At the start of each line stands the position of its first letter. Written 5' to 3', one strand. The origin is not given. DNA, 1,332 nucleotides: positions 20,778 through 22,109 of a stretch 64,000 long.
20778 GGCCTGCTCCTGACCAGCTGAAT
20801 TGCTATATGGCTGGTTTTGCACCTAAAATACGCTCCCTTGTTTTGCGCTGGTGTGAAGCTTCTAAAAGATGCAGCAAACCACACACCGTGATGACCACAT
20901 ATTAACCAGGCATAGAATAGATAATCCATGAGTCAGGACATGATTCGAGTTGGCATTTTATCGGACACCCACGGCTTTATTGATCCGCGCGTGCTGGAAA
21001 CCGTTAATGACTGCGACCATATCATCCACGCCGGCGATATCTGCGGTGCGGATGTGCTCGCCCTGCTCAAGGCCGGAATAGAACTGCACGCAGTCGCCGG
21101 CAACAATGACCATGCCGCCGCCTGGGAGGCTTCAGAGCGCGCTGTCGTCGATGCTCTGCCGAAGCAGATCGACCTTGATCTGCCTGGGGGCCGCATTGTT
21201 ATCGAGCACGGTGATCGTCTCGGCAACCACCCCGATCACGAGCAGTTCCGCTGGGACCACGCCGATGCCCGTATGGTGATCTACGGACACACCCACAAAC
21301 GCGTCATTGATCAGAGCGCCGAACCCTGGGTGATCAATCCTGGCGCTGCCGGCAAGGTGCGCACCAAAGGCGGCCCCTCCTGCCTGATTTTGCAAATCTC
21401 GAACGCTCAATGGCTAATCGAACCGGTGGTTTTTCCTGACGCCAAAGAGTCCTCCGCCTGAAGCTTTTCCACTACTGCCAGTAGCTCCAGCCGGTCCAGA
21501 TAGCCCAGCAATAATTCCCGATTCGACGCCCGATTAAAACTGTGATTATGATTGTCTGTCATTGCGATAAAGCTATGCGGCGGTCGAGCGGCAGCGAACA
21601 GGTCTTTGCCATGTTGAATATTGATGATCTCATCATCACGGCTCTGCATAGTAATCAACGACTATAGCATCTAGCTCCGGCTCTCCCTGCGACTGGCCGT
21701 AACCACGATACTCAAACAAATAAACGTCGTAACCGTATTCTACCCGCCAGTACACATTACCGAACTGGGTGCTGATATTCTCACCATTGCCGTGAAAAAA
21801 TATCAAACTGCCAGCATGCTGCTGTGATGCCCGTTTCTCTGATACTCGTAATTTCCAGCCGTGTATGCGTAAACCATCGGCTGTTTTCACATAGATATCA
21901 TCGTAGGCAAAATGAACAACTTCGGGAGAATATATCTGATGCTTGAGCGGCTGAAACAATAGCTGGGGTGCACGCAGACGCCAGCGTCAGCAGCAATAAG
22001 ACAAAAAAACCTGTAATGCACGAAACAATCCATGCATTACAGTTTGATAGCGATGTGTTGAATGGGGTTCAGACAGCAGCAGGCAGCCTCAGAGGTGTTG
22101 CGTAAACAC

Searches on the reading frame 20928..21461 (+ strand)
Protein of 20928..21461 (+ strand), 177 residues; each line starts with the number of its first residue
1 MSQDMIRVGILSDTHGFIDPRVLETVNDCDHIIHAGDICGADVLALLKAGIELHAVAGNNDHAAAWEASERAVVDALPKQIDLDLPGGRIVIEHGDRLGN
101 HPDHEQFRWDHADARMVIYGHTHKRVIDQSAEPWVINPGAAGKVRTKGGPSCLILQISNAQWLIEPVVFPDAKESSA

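Call 3: search_protein_families(library=pfam, proteins=[window:20928-21461:+], max_evalue=1)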
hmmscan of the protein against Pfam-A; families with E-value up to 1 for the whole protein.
window:20928-21461:+ (177 aa): 2 families
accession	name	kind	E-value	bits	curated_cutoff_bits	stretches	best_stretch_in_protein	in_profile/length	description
PF12850.12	Metallophos_2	-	4.2e-34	118.2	27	1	7-159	2-153/154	Calcineurin-like phosphoesterase superfamily domain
PF00149.33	Metallophos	-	8.2e-05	23.6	21.5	1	6-124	1-190/191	Calcineurin-like phosphoesterase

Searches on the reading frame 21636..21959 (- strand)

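Call 3: search_protein_families(library=pfam, proteins=[window:21636-21959:-], max_evalue=1)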
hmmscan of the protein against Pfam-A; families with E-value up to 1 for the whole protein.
window:21636-21959:- (107 aa): 2 families
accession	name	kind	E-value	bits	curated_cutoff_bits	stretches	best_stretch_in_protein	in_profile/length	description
PF12146.15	Hydrolase_4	-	9.5e-05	22.2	27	1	47-94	2-49/239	Serine aminopeptidase, S33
PF00561.26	Abhydrolase_1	-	0.00082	19.5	25.8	1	52-99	3-50/245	alpha/beta hydrolase fold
